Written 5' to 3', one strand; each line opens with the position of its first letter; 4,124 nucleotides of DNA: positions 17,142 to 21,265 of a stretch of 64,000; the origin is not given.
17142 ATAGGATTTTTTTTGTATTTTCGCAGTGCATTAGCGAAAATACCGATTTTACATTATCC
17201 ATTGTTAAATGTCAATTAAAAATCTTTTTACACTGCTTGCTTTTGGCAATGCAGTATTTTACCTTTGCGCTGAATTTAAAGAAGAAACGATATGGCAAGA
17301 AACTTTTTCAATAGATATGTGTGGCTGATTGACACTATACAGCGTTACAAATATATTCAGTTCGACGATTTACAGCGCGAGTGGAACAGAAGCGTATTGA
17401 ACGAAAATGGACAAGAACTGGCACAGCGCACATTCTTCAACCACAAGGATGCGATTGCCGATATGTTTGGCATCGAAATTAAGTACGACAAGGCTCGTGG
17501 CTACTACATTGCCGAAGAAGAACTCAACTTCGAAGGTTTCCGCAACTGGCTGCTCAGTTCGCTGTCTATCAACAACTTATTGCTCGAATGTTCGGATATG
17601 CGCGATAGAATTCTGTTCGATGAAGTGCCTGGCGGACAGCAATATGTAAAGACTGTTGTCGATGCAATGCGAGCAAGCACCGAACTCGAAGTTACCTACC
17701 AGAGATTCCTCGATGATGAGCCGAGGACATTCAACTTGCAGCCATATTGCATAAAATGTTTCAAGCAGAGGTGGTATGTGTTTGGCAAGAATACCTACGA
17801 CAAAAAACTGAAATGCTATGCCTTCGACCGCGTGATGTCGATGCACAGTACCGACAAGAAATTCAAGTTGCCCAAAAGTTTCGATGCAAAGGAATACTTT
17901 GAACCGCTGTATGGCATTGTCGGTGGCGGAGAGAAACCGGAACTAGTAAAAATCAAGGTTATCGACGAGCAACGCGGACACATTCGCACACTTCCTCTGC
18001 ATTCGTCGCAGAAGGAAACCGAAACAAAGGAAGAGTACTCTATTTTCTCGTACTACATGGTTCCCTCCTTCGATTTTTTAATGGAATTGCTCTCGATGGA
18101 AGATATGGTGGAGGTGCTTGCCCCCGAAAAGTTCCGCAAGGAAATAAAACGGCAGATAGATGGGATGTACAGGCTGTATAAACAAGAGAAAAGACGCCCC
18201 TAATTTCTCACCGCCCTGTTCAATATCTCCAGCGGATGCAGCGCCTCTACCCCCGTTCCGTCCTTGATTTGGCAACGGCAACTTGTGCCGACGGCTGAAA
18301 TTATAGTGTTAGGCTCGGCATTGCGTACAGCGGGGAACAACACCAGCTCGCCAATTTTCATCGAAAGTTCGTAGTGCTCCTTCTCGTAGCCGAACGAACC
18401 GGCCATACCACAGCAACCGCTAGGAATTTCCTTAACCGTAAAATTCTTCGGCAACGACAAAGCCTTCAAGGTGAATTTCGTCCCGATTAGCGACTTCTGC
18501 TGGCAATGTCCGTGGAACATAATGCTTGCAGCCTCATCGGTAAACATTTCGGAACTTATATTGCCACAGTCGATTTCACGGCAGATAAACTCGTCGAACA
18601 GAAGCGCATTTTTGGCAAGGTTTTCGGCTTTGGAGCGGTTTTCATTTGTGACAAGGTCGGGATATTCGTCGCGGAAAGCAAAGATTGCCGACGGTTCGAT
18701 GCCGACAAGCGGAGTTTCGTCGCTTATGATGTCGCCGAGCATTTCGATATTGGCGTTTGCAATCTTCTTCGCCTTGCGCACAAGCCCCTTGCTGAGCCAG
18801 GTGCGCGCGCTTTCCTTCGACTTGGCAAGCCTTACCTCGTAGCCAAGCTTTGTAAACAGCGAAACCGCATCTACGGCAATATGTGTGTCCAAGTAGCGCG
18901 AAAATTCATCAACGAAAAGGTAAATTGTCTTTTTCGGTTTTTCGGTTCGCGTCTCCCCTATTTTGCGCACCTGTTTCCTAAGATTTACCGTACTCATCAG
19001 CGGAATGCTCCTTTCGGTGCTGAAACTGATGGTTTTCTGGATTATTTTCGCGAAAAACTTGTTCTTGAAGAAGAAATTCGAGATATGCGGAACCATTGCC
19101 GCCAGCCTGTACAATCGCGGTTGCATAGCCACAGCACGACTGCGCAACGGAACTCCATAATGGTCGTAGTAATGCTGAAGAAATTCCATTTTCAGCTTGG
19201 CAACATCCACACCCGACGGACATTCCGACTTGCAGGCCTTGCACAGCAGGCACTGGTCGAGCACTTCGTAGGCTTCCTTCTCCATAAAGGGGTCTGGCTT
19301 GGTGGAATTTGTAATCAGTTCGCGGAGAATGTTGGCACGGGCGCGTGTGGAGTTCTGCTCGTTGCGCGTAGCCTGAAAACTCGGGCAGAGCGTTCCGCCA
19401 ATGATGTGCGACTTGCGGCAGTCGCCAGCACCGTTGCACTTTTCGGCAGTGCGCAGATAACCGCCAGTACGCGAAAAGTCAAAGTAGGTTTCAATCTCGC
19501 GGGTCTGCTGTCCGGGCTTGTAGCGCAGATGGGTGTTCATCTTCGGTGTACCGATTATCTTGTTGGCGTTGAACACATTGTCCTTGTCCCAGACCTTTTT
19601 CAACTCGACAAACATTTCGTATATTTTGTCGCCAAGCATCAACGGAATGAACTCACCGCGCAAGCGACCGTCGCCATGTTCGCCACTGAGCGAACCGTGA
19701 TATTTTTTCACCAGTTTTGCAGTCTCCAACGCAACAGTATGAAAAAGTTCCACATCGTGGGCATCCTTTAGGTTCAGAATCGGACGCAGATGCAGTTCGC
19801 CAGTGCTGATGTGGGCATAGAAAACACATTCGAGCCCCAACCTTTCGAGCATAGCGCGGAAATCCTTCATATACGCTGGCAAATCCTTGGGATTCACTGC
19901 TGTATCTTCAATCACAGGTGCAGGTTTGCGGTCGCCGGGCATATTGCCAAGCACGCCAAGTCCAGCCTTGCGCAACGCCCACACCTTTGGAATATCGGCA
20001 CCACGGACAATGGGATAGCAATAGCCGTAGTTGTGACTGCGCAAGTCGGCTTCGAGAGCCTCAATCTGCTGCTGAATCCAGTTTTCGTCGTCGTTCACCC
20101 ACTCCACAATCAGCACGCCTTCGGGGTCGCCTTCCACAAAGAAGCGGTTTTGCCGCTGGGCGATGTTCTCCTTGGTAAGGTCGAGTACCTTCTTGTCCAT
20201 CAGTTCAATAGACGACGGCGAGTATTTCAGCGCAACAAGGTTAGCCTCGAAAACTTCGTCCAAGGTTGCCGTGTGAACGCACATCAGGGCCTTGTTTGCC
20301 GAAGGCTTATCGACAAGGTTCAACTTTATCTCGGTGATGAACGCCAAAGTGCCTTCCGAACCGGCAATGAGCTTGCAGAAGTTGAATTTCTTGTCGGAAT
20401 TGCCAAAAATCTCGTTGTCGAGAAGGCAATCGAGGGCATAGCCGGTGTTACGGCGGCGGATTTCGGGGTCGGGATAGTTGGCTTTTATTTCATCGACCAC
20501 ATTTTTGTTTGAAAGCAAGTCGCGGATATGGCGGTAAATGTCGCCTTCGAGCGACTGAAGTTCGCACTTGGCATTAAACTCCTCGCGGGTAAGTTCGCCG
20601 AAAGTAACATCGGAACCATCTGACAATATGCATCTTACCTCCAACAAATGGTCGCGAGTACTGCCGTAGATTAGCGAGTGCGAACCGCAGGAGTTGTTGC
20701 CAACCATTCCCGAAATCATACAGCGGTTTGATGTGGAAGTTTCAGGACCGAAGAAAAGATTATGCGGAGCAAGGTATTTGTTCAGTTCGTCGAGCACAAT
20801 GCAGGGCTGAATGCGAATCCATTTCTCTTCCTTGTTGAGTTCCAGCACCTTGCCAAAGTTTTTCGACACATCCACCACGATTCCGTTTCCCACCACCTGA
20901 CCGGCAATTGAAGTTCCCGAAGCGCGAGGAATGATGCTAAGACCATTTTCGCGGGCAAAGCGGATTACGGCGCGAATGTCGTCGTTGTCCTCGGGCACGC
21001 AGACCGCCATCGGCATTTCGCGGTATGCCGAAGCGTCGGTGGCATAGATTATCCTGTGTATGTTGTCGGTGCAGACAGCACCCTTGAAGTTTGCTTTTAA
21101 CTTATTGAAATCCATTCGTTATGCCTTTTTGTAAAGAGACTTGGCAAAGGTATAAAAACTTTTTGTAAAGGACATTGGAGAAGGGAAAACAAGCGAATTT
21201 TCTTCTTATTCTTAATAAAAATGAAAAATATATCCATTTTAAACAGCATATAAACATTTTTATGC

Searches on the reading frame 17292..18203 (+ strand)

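Call 10: search_protein_families(library=pfam, proteins=[window:17292-18203:+], max_evalue=0.001)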
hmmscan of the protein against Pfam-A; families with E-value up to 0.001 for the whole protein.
window:17292-18203:+ (303 aa): 2 families
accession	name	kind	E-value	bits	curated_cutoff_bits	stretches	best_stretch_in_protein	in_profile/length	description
PF13280.12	WYL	-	4.2e-10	39.9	21.8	1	118-183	2-67/70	WYL domain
PF25583.1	WCX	-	1.8e-06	28.6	23.9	1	216-292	2-75/76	WCX domain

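Call 60: search_protein_families(library=padloc, proteins=[window:17292-18203:+], max_evalue=0.001)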
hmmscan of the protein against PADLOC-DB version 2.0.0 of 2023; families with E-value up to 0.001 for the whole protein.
window:17292-18203:+ (303 aa): 3 families
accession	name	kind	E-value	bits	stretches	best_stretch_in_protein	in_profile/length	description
PDLC01652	WYL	-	2.5e-25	87.7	1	116-292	17-161/162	"CAS-I,CAS-II,CAS-III,CAS-IV,CAS-V,CAS-VI; associated_signaling"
PDLC01766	Cas3c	-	4.9e-16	56.1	1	103-300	124-320/1009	-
PDLC01457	WYL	-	4.1e-09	34.4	1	115-279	123-227/229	"CAS-I,CAS-II,CAS-III,CAS-IV,CAS-V,CAS-VI; associated_signaling"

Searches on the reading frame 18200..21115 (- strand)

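Call 10: search_protein_families(library=pfam, proteins=[window:18200-21115:-], max_evalue=0.001)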
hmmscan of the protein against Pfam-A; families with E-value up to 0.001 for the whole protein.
window:18200-21115:- (971 aa): 5 families
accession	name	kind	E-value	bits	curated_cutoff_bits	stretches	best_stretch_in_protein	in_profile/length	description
PF02913.24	FAD-oxidase_C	-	9.7e-40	137.3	21.2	1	274-520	4-248/248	FAD linked oxidases, C-terminal domain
PF01565.28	FAD_binding_4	-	2.6e-35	121.6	26.4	1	35-171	1-137/139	FAD binding domain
PF13183.11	Fer4_8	-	4.5e-08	33.9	27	1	557-636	2-68/68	4Fe-4S dicluster domain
PF13534.11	Fer4_17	-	5.1e-08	33.8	22.2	1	559-637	1-61/61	4Fe-4S dicluster domain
PF13237.11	Fer4_10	-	0.00056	20.2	25.5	0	618-637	5-24/53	4Fe-4S dicluster domain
